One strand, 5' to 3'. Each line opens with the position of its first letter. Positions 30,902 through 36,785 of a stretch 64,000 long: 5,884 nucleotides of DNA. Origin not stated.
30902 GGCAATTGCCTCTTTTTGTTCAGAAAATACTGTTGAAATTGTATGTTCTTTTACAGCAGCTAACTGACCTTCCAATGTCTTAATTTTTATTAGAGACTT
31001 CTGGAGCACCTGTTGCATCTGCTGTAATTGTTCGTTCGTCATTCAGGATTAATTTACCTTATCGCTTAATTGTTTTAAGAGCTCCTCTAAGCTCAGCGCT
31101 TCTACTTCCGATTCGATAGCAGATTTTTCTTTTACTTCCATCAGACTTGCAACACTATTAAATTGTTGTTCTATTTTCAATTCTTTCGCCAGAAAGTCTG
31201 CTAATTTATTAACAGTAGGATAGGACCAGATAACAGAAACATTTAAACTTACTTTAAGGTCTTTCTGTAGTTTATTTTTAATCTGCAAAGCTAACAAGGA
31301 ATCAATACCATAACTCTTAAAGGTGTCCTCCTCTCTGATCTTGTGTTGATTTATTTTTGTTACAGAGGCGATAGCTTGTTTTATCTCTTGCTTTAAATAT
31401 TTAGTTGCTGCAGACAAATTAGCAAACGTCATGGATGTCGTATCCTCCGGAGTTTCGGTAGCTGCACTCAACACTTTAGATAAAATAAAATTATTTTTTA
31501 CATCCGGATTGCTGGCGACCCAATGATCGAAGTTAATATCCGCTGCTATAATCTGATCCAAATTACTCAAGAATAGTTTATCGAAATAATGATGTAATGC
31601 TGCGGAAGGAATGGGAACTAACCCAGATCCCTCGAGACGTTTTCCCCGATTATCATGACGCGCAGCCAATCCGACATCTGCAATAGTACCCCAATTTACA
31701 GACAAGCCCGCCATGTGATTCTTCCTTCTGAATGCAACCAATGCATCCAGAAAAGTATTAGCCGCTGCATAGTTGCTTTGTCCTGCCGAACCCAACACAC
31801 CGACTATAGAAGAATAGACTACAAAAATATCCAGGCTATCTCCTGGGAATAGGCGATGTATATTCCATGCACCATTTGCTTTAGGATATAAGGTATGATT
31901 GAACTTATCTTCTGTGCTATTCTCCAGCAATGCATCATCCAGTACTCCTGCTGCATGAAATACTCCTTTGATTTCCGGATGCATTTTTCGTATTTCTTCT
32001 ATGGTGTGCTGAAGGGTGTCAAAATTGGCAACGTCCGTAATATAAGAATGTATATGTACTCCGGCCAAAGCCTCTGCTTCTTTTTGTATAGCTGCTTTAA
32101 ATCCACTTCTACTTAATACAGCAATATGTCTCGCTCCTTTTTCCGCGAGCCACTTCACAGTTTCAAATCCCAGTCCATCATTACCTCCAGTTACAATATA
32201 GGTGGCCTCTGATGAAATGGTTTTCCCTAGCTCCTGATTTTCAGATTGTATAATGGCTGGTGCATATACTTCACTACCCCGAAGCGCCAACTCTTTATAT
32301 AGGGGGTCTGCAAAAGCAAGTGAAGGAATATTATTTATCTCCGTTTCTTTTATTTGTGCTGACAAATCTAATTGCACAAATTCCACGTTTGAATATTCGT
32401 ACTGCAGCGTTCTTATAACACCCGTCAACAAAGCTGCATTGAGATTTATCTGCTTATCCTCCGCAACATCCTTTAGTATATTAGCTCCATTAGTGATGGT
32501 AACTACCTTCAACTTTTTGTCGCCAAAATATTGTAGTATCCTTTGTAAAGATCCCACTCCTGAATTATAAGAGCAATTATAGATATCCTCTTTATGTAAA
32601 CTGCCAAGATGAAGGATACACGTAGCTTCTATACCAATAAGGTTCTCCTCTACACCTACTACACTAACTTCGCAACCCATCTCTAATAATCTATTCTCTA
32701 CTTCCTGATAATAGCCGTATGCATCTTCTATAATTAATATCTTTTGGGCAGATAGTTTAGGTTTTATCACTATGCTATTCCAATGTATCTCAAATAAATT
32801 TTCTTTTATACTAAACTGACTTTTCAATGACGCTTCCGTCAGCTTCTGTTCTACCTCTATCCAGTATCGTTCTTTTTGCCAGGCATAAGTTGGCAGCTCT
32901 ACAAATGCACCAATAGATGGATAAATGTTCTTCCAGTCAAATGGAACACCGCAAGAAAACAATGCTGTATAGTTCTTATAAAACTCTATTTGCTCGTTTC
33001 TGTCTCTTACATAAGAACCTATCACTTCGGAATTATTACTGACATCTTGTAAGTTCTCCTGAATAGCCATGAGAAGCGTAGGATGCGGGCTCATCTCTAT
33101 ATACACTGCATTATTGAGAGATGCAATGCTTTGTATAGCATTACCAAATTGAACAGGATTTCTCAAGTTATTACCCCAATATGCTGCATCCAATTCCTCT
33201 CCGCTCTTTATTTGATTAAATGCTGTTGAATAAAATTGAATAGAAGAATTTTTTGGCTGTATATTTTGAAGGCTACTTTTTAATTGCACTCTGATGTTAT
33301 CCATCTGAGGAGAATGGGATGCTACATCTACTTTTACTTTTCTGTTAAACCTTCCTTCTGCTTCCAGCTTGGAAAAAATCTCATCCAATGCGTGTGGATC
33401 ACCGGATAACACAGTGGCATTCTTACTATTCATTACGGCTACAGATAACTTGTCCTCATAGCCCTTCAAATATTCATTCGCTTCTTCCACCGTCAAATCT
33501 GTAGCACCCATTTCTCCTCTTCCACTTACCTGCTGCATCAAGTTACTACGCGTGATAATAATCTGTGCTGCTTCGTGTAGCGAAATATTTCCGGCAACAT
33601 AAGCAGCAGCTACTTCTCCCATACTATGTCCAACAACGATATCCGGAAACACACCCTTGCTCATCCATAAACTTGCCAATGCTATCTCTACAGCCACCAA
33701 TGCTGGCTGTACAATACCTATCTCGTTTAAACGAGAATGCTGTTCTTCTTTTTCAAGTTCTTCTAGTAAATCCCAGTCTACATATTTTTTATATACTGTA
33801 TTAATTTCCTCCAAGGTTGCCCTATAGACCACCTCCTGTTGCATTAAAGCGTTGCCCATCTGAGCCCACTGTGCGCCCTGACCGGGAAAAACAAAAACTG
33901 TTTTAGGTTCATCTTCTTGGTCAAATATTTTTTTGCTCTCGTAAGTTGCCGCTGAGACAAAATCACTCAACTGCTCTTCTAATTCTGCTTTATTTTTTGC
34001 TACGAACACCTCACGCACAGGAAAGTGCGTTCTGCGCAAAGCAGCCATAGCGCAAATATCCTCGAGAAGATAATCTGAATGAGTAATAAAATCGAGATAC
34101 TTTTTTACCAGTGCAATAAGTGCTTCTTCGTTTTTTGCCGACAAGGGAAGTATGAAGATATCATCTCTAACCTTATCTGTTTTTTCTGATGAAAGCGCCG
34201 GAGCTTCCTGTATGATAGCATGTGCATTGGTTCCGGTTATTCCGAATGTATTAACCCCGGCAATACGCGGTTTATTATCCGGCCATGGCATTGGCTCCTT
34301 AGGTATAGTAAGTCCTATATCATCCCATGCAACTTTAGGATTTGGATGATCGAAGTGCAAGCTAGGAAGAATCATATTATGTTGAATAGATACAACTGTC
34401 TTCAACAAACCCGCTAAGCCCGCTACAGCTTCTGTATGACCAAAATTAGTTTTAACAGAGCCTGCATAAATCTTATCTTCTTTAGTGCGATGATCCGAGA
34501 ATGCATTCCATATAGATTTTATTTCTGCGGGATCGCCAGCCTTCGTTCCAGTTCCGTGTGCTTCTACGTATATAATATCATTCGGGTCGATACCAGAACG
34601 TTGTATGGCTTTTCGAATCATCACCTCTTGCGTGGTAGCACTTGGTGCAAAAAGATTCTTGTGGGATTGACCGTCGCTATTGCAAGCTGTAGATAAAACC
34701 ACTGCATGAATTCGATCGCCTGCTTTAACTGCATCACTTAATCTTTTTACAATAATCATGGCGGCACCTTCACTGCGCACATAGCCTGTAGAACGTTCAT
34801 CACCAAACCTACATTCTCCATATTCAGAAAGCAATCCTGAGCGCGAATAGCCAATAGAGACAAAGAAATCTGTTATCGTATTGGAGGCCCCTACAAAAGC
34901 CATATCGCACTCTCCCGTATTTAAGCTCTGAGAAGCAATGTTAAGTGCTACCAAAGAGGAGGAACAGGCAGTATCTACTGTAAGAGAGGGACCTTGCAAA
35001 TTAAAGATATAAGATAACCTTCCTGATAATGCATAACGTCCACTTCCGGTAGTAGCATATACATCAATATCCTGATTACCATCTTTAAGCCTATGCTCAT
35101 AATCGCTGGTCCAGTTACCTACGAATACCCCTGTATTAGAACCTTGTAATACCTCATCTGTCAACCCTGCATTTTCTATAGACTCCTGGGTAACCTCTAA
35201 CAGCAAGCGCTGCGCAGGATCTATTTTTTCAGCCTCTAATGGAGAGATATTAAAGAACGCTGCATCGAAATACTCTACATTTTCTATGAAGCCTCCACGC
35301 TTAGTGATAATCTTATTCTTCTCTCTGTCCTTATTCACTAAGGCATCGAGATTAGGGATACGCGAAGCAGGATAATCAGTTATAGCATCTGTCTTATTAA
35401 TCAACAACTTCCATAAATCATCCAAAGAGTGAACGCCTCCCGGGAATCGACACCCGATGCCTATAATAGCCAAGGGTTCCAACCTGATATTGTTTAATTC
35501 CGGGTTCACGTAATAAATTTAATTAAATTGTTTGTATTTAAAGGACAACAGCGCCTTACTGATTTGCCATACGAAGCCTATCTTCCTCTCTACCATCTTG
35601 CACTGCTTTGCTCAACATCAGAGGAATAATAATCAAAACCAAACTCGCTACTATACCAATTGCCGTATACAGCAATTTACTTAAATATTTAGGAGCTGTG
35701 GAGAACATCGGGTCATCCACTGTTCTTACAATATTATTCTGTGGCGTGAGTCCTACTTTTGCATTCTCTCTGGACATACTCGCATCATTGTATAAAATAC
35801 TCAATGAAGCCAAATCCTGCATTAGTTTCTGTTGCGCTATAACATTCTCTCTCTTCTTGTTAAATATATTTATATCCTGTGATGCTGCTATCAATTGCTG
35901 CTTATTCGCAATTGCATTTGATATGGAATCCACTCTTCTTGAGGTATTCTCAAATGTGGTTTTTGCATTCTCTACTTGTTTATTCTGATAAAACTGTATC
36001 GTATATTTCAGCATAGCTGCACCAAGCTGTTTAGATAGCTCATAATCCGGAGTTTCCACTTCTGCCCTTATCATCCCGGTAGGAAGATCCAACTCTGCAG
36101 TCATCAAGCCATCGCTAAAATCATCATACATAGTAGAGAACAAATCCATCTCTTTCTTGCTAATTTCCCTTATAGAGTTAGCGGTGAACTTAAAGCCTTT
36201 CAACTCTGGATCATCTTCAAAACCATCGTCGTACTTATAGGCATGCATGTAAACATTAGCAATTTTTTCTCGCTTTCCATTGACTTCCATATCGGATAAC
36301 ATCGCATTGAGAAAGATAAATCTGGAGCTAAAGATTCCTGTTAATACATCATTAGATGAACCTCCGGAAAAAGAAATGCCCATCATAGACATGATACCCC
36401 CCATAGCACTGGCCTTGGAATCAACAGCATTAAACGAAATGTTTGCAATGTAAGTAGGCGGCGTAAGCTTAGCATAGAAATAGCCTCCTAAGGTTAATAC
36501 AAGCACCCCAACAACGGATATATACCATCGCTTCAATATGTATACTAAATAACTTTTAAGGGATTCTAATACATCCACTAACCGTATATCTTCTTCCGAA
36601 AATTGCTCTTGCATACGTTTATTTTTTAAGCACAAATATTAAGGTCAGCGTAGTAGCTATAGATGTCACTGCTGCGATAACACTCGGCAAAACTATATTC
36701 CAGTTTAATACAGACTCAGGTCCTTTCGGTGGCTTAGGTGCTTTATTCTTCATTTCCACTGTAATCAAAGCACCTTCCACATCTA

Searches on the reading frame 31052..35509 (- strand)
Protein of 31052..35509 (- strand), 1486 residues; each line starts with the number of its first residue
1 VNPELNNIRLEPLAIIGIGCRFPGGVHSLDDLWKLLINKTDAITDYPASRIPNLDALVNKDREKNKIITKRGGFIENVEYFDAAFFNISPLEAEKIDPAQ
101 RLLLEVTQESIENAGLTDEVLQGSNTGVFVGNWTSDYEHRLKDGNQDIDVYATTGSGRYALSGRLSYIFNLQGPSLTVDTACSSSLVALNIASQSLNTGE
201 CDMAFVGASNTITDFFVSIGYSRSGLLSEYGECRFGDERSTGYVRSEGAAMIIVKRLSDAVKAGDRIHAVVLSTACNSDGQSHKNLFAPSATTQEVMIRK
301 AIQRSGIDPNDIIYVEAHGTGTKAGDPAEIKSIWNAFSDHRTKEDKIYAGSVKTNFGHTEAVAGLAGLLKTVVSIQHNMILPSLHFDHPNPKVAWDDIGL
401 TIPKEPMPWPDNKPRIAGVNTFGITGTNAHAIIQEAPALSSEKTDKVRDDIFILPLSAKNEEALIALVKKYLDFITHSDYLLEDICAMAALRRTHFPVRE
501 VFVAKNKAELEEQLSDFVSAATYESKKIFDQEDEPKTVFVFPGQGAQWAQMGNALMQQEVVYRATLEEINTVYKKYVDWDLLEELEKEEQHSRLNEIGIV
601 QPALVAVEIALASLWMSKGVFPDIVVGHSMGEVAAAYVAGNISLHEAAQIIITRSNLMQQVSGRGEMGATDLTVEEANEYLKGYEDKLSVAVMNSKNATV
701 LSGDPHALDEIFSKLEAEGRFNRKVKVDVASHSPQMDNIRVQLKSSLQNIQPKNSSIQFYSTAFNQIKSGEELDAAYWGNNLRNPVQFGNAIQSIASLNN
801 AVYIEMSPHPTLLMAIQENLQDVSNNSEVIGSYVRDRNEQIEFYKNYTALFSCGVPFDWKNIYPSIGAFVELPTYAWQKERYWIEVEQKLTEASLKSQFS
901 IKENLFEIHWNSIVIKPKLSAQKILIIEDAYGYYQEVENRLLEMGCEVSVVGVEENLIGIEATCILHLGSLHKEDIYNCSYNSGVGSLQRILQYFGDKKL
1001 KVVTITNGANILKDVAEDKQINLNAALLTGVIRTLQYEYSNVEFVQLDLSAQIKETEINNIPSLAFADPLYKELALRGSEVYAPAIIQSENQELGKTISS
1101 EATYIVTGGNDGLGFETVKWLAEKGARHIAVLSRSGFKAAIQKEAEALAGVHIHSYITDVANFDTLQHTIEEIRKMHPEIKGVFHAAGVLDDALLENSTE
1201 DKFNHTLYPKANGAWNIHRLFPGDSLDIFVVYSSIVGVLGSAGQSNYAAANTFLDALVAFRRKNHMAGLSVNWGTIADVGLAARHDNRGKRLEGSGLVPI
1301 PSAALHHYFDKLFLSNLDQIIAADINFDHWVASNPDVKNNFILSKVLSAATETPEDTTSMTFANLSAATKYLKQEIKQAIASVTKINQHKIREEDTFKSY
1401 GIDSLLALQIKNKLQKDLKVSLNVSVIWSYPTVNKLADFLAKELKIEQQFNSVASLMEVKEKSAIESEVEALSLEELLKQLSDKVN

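Call 7: search_protein_families(library=pfam, proteins=[window:31052-35509:-], max_evalue=0.01)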
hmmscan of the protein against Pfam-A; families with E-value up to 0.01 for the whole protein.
window:31052-35509:- (1486 aa): 12 families
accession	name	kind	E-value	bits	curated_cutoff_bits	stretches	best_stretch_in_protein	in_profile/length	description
PF00698.26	Acyl_transf_1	-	2.7e-87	293.7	32.7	1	538-849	1-311/319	Acyl transferase domain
PF00109.32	ketoacyl-synt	-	4.7e-76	256.2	20.8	1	11-260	2-252/252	Beta-ketoacyl synthase, N-terminal domain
PF08659.16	KR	-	1.1e-59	201.8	22.6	1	1102-1277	1-179/180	KR domain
PF02801.28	Ketoacyl-synt_C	-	4.2e-36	124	20.8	1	268-387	1-119/119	Beta-ketoacyl synthase, C-terminal domain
PF16197.11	KAsynt_C_assoc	-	6.6e-17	62.4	33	1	389-501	1-109/111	Ketoacyl-synthetase C-terminal extension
PF00550.31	PP-binding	-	2e-15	57.2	20.8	1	1374-1440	1-67/67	Phosphopantetheine attachment site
PF00106.31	adh_short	-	6.2e-15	55.6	26.6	1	1104-1258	3-160/195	short chain dehydrogenase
PF22621.2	CurL-like_PKS_C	-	9.1e-13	48.4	27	1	453-514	2-64/64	CurL-like, PKS C-terminal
PF23297.2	ACP_SdgA_C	-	2.1e-08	34.6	27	1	1367-1449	6-88/95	Highly reducing polyketide synthase sdgA, C-terminal ACP domain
PF13561.12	adh_short_C2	-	2.8e-08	34.1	27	1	1111-1250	6-146/236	Enoyl-(Acyl carrier protein) reductase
PF22336.2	RhiE-like_linker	-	1.3e-06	28.7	27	1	456-519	2-65/67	RhiE-like, KS-MAT linker domain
PF00108.29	Thiolase_N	-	0.001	19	26.4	1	174-210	77-113/260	Thiolase, N-terminal domain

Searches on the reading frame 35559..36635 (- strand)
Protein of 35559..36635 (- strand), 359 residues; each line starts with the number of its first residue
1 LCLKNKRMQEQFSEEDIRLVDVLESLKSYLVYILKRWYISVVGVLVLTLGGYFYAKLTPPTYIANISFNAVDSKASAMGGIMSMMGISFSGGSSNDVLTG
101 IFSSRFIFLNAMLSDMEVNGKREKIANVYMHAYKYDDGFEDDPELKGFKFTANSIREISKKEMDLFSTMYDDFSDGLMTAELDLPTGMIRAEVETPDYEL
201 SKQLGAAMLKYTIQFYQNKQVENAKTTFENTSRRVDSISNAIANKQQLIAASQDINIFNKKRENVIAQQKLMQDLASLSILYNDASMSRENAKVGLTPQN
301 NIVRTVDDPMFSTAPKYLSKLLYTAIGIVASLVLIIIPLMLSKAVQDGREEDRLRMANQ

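Call 7: search_protein_families(library=pfam, proteins=[window:35559-36635:-], max_evalue=0.01)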
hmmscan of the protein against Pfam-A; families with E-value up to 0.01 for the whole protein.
window:35559-36635:- (359 aa): 0 families

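Call 10: search_protein_families(library=ncbifam, proteins=[window:35559-36635:-], max_evalue=0.1)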
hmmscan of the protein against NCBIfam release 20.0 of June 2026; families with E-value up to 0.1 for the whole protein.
window:35559-36635:- (359 aa): 3 families
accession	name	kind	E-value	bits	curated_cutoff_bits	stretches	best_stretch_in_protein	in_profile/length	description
NF041269.1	bla_B1_long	equivalog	0.073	12.2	350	0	204-286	205-286/334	subclass B1 metallo-beta-lactamase, long type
NF038196.1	ferrodoxin_EFR1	subfamily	0.077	13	75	0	189-262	91-162/242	EFR1 family ferrodoxin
NF009776.0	PRK13275.1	equivalog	0.095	12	64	0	325-344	49-68/70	tetrahydromethanopterin S-methyltransferase subunit F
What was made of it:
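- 35556..36635 (-): PCP/Wzz-like protein with a TM segment at each end and a coiled-coil middle. No family hit (calls 7, 10).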
